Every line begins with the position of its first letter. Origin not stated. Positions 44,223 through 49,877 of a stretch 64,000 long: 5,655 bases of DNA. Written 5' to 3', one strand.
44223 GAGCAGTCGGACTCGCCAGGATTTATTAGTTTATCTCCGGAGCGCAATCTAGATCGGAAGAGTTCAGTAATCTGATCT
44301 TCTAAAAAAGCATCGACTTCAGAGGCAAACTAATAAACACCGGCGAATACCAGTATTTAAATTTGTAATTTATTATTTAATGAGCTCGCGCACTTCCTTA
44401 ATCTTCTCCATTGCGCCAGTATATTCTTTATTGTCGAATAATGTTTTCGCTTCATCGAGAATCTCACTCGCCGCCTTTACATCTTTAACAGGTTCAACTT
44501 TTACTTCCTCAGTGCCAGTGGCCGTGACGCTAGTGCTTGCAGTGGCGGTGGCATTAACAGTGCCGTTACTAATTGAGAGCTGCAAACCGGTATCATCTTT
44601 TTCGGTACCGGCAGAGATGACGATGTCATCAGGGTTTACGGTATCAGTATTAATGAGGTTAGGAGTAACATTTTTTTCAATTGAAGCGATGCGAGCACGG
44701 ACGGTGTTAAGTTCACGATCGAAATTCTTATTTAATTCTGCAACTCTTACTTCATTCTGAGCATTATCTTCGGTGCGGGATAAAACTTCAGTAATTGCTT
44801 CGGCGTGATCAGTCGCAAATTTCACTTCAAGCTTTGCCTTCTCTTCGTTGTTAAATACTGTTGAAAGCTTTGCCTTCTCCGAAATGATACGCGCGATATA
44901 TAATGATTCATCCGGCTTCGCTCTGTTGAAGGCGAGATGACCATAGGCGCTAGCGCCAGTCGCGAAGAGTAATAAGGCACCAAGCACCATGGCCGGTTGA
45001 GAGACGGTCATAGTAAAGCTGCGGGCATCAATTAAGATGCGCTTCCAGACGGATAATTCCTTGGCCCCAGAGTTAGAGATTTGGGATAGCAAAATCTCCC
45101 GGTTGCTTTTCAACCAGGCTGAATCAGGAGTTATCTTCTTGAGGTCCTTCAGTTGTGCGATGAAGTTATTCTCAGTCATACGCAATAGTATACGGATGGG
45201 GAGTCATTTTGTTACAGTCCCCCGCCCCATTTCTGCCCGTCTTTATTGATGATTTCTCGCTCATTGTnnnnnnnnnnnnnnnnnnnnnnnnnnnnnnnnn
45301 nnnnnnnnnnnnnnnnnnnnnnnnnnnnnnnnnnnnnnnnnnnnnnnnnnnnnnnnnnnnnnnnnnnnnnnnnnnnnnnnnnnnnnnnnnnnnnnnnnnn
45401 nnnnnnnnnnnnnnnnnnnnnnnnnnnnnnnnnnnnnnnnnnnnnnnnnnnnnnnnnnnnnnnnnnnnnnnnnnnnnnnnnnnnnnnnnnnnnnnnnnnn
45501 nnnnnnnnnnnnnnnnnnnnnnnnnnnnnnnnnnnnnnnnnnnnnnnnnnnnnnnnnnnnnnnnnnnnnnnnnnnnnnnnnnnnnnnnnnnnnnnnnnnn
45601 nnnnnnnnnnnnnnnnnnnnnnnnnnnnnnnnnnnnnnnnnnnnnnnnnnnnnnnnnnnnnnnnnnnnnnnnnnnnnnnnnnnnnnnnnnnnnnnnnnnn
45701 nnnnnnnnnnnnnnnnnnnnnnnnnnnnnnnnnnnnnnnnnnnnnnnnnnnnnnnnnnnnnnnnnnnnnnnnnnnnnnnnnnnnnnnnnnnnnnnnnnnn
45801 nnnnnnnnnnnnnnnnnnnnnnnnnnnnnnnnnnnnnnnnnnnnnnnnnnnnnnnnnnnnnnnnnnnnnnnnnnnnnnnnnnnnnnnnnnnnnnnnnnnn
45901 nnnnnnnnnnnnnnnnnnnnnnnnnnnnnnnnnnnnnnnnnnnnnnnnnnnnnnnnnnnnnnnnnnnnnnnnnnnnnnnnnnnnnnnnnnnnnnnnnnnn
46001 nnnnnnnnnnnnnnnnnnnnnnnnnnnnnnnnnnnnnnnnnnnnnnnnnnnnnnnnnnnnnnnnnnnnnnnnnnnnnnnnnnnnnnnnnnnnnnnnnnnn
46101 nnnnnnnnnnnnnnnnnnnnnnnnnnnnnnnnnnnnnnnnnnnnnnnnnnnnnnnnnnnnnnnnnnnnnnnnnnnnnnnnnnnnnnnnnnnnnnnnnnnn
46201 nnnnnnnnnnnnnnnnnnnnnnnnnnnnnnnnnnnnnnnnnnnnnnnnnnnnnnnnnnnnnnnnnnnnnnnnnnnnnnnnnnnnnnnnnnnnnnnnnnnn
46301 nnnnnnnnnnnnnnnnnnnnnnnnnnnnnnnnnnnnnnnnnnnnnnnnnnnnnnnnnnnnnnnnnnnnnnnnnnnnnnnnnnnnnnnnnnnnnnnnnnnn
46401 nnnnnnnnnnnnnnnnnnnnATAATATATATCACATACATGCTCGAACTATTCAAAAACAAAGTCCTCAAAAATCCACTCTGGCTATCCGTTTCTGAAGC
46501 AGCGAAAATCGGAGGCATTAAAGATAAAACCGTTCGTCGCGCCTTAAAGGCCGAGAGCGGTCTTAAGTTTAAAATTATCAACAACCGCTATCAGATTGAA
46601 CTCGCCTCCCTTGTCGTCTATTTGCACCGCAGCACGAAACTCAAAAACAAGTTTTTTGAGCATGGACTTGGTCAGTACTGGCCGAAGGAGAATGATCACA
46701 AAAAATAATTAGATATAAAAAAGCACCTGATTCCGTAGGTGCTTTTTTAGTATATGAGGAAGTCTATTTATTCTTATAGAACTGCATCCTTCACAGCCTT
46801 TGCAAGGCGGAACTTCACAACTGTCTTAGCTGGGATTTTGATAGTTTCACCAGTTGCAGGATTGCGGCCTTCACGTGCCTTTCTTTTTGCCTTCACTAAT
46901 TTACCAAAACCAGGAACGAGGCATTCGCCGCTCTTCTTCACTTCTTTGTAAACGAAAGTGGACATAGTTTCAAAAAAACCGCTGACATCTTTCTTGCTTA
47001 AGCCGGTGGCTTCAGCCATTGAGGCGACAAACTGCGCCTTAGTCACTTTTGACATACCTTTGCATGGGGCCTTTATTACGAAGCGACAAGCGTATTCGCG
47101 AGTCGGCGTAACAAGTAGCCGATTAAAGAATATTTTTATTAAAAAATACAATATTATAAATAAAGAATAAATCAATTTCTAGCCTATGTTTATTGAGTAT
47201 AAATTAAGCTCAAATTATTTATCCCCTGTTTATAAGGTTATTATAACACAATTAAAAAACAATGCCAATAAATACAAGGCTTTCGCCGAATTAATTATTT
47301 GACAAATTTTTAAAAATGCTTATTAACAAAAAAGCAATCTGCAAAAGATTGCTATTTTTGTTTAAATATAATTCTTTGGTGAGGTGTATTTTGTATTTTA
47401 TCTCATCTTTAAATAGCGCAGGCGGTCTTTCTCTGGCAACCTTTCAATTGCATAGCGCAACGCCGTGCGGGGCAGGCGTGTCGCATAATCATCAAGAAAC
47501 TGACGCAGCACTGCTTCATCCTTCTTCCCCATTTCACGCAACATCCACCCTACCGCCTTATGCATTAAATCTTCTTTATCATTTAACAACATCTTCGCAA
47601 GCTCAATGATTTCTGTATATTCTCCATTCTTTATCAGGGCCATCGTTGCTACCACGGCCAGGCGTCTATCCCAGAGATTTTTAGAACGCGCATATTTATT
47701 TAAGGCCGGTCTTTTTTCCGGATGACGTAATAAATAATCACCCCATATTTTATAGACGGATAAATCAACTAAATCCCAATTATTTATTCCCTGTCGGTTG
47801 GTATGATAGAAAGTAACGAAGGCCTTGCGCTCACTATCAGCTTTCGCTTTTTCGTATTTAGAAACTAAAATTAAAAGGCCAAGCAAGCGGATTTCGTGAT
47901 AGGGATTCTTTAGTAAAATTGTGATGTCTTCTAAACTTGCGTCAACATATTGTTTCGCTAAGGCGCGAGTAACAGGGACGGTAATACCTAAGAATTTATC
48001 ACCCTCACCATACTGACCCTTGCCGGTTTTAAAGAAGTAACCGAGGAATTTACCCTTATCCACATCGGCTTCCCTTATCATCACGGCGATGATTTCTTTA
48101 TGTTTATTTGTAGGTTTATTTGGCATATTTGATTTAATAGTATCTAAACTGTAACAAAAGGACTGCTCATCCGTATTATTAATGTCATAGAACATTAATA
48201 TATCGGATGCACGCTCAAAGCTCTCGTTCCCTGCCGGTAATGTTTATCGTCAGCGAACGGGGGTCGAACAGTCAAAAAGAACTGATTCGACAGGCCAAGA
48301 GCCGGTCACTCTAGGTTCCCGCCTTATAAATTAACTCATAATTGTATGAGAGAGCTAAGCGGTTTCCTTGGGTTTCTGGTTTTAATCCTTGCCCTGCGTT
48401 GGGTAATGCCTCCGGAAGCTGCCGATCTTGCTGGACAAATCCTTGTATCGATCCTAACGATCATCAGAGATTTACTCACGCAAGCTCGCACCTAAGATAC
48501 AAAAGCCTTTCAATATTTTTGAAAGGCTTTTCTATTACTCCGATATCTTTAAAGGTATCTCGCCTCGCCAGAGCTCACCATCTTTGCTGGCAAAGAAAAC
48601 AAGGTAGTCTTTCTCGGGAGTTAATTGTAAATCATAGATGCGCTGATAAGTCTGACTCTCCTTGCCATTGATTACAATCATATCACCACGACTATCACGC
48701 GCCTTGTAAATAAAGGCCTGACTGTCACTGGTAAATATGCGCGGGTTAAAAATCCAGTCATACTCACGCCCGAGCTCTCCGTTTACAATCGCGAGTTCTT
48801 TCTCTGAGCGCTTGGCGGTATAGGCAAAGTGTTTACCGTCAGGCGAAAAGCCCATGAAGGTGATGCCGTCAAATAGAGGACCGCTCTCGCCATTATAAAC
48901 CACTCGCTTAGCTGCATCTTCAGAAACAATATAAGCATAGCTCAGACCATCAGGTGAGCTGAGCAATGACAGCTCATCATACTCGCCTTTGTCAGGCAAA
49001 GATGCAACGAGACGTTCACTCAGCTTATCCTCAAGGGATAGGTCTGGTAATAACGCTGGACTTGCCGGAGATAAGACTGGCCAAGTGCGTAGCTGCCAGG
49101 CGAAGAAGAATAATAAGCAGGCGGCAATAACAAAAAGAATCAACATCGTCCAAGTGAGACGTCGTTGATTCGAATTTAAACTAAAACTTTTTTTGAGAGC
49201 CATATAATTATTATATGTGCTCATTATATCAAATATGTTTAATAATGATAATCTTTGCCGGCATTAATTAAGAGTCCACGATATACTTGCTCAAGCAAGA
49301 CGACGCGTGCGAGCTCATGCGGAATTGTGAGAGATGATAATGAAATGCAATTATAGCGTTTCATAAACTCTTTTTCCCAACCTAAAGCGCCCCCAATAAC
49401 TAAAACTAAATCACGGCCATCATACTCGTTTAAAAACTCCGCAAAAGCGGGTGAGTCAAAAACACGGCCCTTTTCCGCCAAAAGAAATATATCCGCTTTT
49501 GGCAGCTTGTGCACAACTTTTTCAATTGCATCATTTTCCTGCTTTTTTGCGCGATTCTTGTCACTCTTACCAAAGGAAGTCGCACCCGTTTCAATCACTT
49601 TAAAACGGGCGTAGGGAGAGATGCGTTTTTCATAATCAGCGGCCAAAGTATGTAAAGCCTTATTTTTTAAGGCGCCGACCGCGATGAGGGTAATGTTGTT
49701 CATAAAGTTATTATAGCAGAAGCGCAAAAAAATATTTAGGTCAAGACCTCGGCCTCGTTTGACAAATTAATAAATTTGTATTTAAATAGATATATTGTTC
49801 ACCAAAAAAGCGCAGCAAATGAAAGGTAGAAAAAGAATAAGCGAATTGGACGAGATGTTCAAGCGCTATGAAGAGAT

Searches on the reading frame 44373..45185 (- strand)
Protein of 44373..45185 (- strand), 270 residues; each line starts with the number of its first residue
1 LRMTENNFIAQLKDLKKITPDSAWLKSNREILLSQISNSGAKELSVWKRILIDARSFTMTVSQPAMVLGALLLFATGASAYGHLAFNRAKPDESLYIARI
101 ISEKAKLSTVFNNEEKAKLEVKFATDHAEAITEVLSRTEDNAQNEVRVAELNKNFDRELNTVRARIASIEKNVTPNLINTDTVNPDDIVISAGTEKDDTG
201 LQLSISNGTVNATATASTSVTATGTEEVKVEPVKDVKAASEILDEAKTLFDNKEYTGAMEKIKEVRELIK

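Call 22: search_protein_families(library=pfam, max_evalue=0.001, proteins=[window:44373-45185:-])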
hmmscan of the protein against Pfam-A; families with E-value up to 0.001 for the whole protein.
window:44373-45185:- (270 aa): 1 family
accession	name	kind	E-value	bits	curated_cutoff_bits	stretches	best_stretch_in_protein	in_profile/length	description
PF18915.5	DUF5667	-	0.00029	21.6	27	1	90-166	3-78/99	Domain of unknown function (DUF5667)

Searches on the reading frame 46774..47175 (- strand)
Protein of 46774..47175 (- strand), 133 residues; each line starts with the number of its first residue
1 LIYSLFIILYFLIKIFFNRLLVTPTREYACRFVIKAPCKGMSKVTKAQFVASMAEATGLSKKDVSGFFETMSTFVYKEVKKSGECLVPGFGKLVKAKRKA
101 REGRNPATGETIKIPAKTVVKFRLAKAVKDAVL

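Call 23: search_protein_families(library=pfam, max_evalue=0.001, proteins=[window:46774-47175:-])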
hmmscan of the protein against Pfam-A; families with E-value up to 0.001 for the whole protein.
window:46774-47175:- (133 aa): 1 family
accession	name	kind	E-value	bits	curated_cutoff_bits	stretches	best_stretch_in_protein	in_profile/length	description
PF00216.26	Bac_DNA_binding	-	4.4e-26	91.4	22.4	1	44-132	1-89/90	Bacterial DNA-binding protein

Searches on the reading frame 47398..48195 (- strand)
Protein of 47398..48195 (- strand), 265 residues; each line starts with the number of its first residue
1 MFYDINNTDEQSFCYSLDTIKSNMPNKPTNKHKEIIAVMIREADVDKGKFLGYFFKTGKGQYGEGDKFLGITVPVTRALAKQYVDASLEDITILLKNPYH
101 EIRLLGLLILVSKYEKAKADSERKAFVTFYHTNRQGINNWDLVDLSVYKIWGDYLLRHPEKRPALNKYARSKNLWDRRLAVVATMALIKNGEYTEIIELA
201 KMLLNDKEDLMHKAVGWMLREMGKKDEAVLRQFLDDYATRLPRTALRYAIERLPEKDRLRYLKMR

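Call 22: search_protein_families(library=pfam, max_evalue=0.001, proteins=[window:47398-48195:-])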
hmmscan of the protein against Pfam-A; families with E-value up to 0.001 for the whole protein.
window:47398-48195:- (265 aa): 1 family
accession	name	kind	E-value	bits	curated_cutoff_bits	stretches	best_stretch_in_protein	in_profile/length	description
PF08713.17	DNA_alkylation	-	6.9e-56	189.7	21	1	37-253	3-213/213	DNA alkylation repair enzyme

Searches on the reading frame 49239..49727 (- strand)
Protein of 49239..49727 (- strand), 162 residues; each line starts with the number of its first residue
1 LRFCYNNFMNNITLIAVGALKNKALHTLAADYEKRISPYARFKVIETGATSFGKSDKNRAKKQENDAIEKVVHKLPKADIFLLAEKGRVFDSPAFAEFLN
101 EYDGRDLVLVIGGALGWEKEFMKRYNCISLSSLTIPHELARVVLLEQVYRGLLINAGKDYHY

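Call 23: search_protein_families(library=pfam, max_evalue=0.001, proteins=[window:49239-49727:-])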
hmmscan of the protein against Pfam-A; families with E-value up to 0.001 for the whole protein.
window:49239-49727:- (162 aa): 1 family
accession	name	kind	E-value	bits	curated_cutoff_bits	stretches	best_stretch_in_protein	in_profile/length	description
PF02590.22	SPOUT_MTase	-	1.8e-38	132.4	27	1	11-161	2-154/154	Predicted SPOUT methyltransferase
